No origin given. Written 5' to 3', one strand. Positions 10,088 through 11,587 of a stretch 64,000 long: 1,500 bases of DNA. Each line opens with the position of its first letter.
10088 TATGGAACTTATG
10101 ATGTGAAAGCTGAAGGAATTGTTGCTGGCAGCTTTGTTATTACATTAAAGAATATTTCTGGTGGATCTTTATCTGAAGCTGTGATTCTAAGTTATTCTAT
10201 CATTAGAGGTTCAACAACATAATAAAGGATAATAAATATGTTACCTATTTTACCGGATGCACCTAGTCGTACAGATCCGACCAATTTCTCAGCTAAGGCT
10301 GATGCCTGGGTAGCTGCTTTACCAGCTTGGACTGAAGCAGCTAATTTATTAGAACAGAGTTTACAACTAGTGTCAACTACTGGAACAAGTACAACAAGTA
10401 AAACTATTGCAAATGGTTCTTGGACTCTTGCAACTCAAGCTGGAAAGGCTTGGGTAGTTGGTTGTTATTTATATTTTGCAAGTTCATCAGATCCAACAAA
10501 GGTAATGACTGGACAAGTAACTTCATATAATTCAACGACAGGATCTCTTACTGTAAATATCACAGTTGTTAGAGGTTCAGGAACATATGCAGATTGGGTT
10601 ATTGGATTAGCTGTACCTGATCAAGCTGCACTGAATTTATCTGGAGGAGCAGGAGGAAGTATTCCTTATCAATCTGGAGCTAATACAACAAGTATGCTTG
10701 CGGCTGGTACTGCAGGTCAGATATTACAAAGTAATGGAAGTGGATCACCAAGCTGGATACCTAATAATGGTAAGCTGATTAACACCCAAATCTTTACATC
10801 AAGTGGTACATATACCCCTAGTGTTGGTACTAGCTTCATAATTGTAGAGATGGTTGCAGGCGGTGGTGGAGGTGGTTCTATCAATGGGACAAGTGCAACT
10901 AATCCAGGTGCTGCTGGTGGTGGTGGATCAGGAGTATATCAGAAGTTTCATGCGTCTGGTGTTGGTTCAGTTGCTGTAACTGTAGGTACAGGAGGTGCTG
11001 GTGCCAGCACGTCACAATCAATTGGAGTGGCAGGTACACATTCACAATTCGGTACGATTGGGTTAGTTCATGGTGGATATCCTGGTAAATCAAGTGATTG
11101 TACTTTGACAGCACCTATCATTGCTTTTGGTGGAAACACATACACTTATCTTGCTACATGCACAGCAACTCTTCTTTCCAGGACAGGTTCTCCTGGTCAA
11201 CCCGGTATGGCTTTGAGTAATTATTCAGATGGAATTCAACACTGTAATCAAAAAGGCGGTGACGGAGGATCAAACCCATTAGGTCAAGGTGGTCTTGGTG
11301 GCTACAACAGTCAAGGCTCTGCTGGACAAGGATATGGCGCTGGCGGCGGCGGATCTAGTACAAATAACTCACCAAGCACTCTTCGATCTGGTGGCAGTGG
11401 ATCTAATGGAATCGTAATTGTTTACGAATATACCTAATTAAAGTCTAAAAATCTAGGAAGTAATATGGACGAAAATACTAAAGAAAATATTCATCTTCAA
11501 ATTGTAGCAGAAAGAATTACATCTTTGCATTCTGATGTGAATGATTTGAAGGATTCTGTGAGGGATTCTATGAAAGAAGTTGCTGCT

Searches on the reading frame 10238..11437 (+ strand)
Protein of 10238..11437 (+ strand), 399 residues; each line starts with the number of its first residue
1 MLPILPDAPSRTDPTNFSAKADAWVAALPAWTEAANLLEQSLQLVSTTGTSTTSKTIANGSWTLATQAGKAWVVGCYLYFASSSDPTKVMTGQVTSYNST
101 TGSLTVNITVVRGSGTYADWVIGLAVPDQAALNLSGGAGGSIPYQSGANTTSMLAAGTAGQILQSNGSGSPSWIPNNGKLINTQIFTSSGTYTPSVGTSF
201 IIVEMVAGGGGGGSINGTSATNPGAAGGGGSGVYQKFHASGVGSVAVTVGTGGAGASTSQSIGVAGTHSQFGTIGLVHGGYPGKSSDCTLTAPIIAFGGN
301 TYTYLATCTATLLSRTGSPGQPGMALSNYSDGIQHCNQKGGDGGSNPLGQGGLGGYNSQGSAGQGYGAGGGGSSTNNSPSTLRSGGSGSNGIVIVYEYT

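Call 70: search_protein_families(library=pfam, proteins=[window:10238-11437:+], max_evalue=0.001)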
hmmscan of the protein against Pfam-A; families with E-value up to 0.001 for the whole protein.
window:10238-11437:+ (399 aa): 1 family
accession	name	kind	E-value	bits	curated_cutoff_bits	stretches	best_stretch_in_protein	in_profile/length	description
PF21722.4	Gly_rich_2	-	2.5e-08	34.6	24.3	1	188-396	2-224/226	Glycine-rich domain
